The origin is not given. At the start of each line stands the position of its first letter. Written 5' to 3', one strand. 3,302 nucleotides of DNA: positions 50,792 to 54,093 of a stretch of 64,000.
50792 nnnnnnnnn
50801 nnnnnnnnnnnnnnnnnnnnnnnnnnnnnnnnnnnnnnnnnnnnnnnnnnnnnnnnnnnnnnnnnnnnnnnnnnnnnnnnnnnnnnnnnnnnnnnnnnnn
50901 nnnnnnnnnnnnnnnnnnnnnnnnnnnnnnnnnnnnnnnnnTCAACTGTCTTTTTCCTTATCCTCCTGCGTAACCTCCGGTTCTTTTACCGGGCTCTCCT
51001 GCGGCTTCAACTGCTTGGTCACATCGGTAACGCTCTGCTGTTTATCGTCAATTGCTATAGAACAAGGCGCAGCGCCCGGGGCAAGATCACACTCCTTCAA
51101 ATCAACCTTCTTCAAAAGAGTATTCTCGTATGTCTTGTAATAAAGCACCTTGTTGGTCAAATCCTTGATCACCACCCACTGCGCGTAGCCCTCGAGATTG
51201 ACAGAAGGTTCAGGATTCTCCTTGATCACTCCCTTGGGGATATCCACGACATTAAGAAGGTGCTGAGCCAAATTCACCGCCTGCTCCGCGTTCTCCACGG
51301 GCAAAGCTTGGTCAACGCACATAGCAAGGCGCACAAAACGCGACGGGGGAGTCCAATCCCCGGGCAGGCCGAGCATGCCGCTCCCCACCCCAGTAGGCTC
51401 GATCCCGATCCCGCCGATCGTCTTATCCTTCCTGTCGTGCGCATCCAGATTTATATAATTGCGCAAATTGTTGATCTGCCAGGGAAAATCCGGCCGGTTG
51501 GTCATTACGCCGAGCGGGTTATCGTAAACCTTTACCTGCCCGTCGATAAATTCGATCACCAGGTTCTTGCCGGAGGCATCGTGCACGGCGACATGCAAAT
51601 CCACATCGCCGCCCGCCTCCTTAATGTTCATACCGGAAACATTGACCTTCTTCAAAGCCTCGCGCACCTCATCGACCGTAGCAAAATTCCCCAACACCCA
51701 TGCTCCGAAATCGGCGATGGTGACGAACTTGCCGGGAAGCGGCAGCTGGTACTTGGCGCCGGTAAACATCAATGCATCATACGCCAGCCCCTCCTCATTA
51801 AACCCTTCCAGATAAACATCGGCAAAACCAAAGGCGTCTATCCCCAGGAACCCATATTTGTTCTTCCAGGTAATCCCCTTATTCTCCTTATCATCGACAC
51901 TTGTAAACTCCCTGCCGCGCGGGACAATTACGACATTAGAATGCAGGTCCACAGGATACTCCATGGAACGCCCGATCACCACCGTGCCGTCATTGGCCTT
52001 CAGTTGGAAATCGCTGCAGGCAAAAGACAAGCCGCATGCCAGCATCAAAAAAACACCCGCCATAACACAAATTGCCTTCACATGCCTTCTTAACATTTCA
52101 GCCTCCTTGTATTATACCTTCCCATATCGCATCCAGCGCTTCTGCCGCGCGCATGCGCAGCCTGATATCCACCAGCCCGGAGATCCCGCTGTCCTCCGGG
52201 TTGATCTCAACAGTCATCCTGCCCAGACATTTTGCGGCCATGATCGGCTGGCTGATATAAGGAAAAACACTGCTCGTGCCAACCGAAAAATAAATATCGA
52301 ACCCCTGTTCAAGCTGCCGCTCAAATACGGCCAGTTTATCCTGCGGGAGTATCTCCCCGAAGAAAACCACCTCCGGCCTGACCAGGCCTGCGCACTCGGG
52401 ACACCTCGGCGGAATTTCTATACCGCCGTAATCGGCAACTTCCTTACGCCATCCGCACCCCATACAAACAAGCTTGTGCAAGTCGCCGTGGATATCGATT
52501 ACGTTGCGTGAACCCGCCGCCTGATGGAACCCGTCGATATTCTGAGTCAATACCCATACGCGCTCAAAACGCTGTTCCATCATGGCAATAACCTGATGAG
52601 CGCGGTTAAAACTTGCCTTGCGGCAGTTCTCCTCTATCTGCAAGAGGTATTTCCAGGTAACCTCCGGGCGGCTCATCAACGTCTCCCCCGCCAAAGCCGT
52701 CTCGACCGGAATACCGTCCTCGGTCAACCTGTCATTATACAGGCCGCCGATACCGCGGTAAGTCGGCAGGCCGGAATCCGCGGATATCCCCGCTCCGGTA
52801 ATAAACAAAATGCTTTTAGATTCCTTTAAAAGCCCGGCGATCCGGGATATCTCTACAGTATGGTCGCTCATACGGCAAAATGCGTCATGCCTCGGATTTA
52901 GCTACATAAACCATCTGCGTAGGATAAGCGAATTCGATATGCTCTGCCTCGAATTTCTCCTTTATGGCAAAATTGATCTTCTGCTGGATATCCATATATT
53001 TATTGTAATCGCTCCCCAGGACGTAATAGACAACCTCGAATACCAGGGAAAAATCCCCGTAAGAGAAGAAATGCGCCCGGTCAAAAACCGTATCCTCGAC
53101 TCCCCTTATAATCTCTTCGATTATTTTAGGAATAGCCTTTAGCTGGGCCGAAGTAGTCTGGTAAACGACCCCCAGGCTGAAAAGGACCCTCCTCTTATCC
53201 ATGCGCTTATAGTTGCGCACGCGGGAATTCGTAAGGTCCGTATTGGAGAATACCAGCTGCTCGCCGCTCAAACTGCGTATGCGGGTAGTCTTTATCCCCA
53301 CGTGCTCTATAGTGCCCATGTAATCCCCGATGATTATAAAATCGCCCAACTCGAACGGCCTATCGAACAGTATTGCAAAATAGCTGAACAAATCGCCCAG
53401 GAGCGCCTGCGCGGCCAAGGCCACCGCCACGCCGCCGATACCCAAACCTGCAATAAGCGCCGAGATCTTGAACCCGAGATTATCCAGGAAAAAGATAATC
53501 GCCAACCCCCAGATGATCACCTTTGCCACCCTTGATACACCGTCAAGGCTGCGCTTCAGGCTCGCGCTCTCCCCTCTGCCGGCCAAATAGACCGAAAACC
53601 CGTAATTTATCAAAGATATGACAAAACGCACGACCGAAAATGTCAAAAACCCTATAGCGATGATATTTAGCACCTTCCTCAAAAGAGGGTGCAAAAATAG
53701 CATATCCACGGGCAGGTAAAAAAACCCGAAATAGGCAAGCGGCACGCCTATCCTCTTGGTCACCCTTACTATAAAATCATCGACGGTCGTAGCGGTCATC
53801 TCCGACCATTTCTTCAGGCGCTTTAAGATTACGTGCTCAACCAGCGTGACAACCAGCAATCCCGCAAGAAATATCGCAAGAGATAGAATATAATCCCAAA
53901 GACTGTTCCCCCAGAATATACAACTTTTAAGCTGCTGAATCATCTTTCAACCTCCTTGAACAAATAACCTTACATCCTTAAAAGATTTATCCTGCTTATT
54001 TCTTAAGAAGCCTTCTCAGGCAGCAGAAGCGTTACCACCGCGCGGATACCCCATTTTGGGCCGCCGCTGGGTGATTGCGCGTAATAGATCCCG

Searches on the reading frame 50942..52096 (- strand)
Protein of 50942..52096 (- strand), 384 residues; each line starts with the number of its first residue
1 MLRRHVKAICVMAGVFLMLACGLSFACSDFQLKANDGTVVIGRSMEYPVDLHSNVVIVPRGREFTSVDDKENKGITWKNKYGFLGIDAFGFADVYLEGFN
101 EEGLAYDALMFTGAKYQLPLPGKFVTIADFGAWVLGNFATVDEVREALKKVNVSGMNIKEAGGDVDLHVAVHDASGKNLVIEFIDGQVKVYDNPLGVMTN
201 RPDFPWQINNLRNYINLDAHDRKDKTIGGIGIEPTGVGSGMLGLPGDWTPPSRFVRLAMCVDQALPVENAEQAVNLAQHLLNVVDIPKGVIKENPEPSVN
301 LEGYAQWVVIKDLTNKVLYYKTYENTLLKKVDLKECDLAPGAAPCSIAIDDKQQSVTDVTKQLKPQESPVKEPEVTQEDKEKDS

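Call 83: search_protein_families(library=pfam, proteins=[window:50942-52096:-], max_evalue=0.00001)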
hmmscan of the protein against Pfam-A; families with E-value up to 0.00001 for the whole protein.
window:50942-52096:- (384 aa): 1 family
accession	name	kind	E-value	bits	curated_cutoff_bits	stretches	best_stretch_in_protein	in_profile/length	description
PF02275.23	CBAH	-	5.7e-64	217.2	20.4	1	27-338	1-308/316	Linear amide C-N hydrolases, choloylglycine hydrolase family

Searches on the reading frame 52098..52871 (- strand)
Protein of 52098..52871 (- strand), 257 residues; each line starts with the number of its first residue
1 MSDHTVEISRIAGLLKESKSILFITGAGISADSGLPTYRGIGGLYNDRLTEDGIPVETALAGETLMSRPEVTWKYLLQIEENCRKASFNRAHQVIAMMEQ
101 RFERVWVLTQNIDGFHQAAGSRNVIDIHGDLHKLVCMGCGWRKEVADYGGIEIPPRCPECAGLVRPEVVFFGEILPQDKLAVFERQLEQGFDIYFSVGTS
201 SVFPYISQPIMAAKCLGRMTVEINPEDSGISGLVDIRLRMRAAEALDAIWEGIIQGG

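Call 83: search_protein_families(library=pfam, proteins=[window:52098-52871:-], max_evalue=0.00001)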
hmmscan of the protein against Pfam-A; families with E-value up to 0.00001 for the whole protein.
window:52098-52871:- (257 aa): 1 family
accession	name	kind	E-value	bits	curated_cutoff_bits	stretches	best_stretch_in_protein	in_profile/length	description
PF02146.23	SIR2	-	4.9e-39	134.6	24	1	26-201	1-176/180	Sir2 family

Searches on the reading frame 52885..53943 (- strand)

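Call 83: search_protein_families(library=pfam, proteins=[window:52885-53943:-], max_evalue=0.00001)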
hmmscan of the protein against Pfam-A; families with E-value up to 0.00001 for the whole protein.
window:52885-53943:- (352 aa): 3 families
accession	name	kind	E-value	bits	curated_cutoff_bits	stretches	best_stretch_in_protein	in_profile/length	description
PF00924.24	MS_channel_2nd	-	1.1e-16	61.1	20.2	1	181-247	2-68/68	Mechanosensitive ion channel, beta-domain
PF21082.3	MS_channel_3rd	-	3e-09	37.6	21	1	254-338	2-88/88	Mechanosensitive ion channel MscS, C-terminal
PF21088.3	MS_channel_1st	-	1.6e-08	34.8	23.1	1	139-179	2-42/42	Mechanosensitive ion channel, transmembrane helices 2/3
